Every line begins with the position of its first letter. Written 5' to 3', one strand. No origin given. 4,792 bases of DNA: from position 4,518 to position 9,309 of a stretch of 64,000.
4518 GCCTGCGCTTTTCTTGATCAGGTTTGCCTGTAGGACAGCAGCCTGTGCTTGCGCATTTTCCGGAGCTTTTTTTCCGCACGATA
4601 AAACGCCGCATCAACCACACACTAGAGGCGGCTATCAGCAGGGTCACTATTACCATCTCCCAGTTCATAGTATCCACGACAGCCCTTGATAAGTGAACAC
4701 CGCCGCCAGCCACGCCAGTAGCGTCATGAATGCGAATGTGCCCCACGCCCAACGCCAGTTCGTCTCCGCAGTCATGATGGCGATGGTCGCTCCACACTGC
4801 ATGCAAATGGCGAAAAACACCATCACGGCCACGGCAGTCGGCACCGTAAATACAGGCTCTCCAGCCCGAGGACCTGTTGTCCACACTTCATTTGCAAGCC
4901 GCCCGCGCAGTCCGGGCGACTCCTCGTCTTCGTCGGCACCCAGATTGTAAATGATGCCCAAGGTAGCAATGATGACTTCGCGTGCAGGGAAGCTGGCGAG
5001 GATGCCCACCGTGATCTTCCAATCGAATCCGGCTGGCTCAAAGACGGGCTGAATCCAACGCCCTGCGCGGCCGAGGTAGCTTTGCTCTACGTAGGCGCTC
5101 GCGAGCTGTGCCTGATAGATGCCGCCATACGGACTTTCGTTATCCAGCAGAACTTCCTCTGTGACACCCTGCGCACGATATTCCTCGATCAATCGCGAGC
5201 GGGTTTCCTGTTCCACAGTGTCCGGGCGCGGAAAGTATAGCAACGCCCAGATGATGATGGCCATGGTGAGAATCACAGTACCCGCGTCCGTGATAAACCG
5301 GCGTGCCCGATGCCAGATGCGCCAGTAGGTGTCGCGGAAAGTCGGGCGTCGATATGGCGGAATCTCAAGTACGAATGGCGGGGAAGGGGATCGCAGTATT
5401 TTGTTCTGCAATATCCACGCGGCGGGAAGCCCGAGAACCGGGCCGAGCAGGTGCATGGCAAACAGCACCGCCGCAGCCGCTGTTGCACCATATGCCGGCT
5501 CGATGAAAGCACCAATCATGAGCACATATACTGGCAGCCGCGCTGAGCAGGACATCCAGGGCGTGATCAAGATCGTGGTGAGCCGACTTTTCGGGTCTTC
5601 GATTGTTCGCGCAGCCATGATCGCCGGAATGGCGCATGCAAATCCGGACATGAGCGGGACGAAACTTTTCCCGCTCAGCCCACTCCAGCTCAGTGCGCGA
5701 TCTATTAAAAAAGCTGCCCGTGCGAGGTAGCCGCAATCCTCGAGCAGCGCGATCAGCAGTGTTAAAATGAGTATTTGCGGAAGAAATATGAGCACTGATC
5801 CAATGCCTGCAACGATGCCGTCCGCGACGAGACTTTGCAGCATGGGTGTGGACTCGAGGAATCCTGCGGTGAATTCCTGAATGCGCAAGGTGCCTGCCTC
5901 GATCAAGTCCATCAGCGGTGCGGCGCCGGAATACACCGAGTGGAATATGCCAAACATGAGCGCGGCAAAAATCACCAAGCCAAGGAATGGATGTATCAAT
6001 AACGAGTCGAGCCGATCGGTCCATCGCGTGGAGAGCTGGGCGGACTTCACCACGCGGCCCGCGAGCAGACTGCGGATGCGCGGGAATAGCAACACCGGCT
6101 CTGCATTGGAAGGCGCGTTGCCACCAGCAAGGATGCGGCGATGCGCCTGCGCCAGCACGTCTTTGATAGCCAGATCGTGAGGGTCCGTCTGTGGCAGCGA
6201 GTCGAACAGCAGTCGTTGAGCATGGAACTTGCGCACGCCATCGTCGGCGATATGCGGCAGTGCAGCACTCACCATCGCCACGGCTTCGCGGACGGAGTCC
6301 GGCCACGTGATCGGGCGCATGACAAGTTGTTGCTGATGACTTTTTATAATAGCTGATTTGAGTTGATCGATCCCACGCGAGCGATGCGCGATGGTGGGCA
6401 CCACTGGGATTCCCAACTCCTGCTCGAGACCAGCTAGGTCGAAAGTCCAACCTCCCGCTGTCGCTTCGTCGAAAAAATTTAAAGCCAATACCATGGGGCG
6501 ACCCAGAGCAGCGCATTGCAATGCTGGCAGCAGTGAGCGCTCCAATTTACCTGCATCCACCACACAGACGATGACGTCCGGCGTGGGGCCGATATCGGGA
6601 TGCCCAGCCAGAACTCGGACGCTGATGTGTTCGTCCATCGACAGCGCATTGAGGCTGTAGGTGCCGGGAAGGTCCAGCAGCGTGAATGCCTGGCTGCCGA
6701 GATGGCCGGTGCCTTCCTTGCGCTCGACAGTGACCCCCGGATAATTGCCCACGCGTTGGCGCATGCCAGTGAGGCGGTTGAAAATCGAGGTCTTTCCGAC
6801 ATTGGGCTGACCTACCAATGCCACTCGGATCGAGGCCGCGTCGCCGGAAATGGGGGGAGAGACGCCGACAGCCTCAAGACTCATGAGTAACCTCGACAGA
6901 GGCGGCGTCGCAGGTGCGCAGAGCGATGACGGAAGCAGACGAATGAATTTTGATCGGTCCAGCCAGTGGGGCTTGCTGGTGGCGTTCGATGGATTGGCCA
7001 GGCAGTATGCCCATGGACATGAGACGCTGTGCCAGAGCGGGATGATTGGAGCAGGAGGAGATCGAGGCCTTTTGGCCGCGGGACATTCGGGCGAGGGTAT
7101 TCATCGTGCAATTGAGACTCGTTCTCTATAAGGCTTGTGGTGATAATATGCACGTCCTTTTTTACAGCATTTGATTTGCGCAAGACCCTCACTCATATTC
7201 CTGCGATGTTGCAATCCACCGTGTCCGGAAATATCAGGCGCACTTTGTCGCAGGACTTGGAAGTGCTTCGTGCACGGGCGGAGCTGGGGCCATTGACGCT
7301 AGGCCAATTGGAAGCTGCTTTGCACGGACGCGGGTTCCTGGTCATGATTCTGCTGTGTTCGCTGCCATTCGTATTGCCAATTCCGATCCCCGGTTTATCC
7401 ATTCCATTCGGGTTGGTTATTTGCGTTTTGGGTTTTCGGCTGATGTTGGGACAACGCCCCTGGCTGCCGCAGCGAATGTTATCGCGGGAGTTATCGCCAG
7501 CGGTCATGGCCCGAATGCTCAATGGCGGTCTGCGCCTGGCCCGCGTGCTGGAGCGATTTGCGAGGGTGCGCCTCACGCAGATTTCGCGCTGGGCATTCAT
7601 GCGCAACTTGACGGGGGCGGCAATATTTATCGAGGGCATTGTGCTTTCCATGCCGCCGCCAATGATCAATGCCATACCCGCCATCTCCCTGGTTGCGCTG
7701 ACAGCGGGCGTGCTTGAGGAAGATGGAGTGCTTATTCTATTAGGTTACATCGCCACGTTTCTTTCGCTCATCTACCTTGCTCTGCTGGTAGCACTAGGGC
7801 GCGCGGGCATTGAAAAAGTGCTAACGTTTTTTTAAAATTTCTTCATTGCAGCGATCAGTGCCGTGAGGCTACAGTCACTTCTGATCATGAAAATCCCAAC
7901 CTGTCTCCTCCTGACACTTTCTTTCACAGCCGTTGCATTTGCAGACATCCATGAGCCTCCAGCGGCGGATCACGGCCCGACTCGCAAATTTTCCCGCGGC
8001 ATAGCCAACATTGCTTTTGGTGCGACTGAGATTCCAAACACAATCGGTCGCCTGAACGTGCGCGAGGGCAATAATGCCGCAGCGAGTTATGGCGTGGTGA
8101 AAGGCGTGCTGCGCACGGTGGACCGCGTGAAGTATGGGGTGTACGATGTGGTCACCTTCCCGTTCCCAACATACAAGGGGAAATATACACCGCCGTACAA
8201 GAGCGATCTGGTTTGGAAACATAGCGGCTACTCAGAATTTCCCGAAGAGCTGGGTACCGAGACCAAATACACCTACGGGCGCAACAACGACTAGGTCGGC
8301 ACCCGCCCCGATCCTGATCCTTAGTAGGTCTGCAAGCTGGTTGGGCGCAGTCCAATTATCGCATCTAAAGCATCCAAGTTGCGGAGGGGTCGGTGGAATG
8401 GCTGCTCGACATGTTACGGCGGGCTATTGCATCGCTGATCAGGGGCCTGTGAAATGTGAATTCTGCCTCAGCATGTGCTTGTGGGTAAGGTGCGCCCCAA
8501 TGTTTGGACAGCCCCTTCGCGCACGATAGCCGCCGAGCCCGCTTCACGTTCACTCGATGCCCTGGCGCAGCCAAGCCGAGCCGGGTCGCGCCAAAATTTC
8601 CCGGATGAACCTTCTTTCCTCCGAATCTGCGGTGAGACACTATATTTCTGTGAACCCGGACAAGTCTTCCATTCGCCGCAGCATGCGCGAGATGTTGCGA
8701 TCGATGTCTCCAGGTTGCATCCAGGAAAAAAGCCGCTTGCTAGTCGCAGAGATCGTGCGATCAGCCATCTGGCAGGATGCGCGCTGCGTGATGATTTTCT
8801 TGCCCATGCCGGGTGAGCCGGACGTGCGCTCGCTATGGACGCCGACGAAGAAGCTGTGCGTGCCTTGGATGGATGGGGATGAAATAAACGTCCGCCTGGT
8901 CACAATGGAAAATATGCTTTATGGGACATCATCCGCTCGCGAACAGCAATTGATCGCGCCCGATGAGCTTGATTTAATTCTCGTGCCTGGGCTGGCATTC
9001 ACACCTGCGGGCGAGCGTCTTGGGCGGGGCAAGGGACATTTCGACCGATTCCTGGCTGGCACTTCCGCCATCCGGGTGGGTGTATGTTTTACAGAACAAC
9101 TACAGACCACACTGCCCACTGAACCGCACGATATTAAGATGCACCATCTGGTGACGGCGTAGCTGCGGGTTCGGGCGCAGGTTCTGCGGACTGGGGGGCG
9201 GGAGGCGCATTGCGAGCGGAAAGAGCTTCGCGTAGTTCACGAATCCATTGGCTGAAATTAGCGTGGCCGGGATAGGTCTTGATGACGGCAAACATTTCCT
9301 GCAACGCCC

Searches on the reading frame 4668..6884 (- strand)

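Call 19: search_protein_families(library=ncbifam, proteins=[window:4668-6884:-], max_evalue=1e-8)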
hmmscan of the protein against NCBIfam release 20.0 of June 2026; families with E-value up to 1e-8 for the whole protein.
window:4668-6884:- (739 aa): 6 families
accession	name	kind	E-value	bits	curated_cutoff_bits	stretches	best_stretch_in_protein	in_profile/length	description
TIGR00437.1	feoB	equivalog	1.2e-145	486.6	315.65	1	25-707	1-594/594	ferrous iron transport protein B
NF007105.0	PRK09554.1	equivalog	8.2e-112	374.7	683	1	19-551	4-532/772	Fe(2+) transporter permease subunit FeoB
TIGR03594.1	GTPase_EngA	equivalog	1.1e-15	57.6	306.7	1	20-186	2-163/432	ribosome biogenesis GTPase Der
NF002828.0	PRK03003.1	equivalog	6.2e-11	41.6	631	1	18-181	40-198/477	ribosome biogenesis GTPase Der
NF007071.0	PRK09518.1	equivalog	1.3e-10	40.5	953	1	18-187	271-435/706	bifunctional cytidylate kinase/GTPase Der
TIGR03596.1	GTPase_YlqF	equivalog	8.8e-09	35.1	208.2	0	17-75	117-173/276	ribosome biogenesis GTPase YlqF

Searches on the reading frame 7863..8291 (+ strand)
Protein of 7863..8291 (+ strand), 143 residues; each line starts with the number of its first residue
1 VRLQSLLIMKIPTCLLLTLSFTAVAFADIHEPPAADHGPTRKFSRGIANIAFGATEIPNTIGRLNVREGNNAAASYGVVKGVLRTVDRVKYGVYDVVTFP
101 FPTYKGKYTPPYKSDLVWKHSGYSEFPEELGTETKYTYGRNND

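Call 19: search_protein_families(library=ncbifam, proteins=[window:7863-8291:+], max_evalue=1e-8)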
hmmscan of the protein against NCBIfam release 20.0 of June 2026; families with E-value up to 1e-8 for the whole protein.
window:7863-8291:+ (143 aa): 1 family
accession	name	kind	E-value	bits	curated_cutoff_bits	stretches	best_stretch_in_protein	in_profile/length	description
TIGR04073.1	exo_TIGR04073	subfamily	8.5e-26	89.8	50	1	39-112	2-75/75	exosortase system-associated protein, TIGR04073 family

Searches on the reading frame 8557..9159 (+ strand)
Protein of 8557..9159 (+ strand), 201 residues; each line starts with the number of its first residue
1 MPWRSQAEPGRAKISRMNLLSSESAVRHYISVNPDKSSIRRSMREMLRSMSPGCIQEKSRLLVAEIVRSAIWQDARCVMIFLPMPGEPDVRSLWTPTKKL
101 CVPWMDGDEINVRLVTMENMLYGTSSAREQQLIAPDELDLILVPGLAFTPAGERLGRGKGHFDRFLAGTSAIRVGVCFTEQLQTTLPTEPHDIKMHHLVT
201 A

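Call 19: search_protein_families(library=ncbifam, proteins=[window:8557-9159:+], max_evalue=1e-8)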
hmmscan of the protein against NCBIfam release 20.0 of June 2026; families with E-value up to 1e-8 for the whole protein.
window:8557-9159:+ (201 aa): 1 family
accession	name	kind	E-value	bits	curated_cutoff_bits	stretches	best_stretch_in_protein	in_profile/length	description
TIGR02727.1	MTHFS_bact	equivalog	2.3e-38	131.9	84.9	1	36-200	1-181/182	5-formyltetrahydrofolate cyclo-ligase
